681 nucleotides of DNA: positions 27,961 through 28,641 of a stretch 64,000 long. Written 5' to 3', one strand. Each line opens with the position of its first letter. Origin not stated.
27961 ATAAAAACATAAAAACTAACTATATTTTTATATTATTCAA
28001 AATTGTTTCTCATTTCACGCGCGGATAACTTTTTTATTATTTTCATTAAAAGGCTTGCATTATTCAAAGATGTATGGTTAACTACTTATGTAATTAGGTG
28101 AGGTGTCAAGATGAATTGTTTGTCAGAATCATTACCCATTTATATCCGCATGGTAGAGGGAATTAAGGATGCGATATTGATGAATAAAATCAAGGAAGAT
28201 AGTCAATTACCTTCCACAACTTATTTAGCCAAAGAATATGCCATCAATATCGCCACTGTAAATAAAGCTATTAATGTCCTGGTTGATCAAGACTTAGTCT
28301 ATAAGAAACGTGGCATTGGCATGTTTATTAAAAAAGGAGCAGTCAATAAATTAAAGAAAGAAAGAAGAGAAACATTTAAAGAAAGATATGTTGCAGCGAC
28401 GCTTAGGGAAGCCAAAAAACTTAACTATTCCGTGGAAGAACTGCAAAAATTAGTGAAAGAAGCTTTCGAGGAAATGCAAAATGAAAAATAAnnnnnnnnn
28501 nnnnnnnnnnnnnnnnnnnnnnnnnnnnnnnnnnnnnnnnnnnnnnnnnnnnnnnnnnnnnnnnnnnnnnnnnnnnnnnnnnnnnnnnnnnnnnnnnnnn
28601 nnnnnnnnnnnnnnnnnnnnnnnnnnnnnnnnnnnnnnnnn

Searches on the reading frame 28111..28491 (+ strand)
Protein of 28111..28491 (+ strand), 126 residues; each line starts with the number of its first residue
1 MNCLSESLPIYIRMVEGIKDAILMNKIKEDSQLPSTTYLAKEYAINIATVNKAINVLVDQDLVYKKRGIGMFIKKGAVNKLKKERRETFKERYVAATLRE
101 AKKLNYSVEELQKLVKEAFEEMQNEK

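Call 14: search_protein_families(library=pfam, proteins=[window:28111-28491:+], max_evalue=0.001)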
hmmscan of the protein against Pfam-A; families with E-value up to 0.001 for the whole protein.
window:28111-28491:+ (126 aa): 2 families
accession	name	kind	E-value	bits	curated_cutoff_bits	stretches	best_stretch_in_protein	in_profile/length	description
PF00392.27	GntR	-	8.4e-09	35.4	27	1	14-73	5-64/64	Bacterial regulatory proteins, gntR family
PF13730.12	HTH_36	-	3.4e-05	24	25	1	30-62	22-54/55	Helix-turn-helix domain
